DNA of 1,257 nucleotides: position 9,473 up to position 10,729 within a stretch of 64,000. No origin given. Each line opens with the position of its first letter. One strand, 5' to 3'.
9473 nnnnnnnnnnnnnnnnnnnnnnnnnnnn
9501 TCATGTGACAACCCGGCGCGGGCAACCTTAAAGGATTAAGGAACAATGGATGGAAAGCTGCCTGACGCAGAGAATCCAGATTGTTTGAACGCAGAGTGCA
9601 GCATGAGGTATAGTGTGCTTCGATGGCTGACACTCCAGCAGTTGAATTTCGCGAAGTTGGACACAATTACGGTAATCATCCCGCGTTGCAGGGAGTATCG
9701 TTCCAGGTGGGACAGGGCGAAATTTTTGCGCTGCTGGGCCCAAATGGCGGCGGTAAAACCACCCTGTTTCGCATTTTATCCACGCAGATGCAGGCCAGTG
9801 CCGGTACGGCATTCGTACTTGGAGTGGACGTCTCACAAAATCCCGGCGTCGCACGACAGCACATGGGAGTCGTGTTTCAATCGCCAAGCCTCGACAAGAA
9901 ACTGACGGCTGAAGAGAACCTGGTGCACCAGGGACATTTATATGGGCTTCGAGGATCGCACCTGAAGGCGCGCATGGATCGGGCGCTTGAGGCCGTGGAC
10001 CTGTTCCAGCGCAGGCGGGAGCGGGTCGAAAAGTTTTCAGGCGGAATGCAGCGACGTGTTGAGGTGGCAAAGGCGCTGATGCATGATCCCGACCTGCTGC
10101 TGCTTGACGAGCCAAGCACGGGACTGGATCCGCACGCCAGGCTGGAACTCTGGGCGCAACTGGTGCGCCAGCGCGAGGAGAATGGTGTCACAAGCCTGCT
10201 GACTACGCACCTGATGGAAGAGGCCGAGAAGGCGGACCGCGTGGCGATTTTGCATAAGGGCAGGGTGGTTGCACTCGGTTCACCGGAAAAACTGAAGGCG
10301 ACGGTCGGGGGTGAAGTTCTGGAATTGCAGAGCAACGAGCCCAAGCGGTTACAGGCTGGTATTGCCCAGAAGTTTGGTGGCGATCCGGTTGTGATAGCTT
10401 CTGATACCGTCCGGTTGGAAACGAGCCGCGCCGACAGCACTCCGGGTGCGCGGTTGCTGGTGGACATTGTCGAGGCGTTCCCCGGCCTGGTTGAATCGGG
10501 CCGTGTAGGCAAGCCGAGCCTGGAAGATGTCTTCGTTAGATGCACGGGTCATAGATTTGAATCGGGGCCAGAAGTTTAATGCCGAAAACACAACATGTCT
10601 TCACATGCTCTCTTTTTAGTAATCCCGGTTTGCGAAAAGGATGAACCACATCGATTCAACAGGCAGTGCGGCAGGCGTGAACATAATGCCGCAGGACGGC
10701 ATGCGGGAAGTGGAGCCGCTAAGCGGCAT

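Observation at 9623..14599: ABC-2 exporter fused in an operon with SCO, DUF420, a CPMC mini-membrane protein and a Cys-cluster membrane protein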

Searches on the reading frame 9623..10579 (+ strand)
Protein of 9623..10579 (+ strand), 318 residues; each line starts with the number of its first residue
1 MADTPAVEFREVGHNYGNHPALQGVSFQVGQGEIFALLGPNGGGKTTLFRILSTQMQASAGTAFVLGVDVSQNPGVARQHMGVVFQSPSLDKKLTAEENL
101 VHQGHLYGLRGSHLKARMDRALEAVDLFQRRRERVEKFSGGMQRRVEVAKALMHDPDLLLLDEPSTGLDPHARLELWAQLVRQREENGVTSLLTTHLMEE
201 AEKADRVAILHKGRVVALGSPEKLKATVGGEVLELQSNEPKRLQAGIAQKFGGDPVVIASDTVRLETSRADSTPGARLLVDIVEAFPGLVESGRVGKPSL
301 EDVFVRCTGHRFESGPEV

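Call 3: search_protein_families(library=pfam, proteins=[window:9623-10579:+], max_evalue=0.01)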
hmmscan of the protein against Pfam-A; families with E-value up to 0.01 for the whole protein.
window:9623-10579:+ (318 aa): 4 families
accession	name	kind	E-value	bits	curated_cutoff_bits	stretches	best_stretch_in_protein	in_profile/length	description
PF00005.33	ABC_tran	-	1.2e-33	117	25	1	22-165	1-136/137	ABC transporter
PF13304.12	AAA_21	-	1.5e-10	42.1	27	2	99-196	188-298/304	AAA domain, putative AbiEii toxin, Type IV TA system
PF24389.1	ORC-CDC6-like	-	0.0023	17.2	27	1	37-59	37-59/571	ORC-CDC6-like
PF13476.12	AAA_23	-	0.0082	17.2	27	0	15-52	6-39/201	AAA domain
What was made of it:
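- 9623..10579 (+): ABC transporter ATP-binding subunit (318 aa), DrrA-like with a C-terminal extension. Call 3: PF00005, 1e-33.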

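Call 4: search_protein_families(library=ncbifam, proteins=[window:9623-10579:+], max_evalue=0.01)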
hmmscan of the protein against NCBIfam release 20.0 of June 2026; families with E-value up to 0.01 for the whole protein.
window:9623-10579:+ (318 aa): 190 families (the best 25 are shown)
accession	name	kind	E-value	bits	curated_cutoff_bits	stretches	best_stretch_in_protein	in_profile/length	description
TIGR01188.1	drrA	subfamily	8.5e-84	281.4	312.45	1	15-309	2-302/302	daunorubicin resistance ABC transporter, ATP-binding protein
TIGR03864.1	PQQ_ABC_ATP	hypoth_equivalog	4.6e-69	232.5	302.25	1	7-234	2-229/236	ABC transporter, ATP-binding subunit, PQQ-dependent alcohol dehydrogenase system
NF010059.0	PRK13536.1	equivalog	1.1e-62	211.8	549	1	5-313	42-341/342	nodulation factor ABC transporter ATP-binding protein NodI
NF010060.0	PRK13537.1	equivalog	2e-58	197.8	521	1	4-310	13-310/314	nodulation factor ABC transporter ATP-binding protein NodI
NF033858.1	ABC2_perm_RbbA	equivalog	1.7e-57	195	1050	1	3-234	263-494/909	ribosome-associated ATPase/putative transporter RbbA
TIGR01288.1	nodI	equivalog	9.4e-56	189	424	1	6-312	4-301/303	nodulation factor ABC transporter ATP-binding protein NodI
TIGR03522.1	GldA_ABC_ATP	equivalog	6e-47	160.6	402.6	1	7-240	3-235/301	gliding motility-associated ABC transporter ATP-binding subunit GldA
TIGR03265.1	PhnT2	equivalog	1.3e-45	156.2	457.7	1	6-224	4-222/353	putative 2-aminoethylphosphonate ABC transporter ATP-binding protein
TIGR04520.1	ECF_ATPase_1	equivalog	8.4e-42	143.4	315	1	7-226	1-225/269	energy-coupling factor transporter ATPase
TIGR00968.1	3a0106s01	subfamily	5.9e-41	140.5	342.75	1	10-225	4-219/237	sulfate ABC transporter ATP-binding protein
TIGR04521.1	ECF_ATPase_2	equivalog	4.2e-39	134.3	330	1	8-225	2-233/279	energy-coupling factor transporter ATPase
TIGR03740.1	galliderm_ABC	subfamily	1.3e-38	133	309.75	1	9-216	3-203/223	lantibiotic protection ABC transporter ATP-binding subunit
TIGR04406.1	LPS_export_lptB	equivalog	1.4e-38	132.5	240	1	10-225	5-223/239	LPS export ABC transporter ATP-binding protein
TIGR01186.1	proV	subfamily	7.6e-38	130.6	326.6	1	17-224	4-217/363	betaine/proline/choline family ABC transporter ATP-binding protein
NF006987.0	PRK09452.1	equivalog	8.3e-38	130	482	1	4-224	15-235/378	spermidine/putrescine ABC transporter ATP-binding protein PotA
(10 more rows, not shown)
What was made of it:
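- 9623..10579 (+): Call 4: TIGR01188 drrA, 281 bits over residues 15-309, below the curated cutoff of 312.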
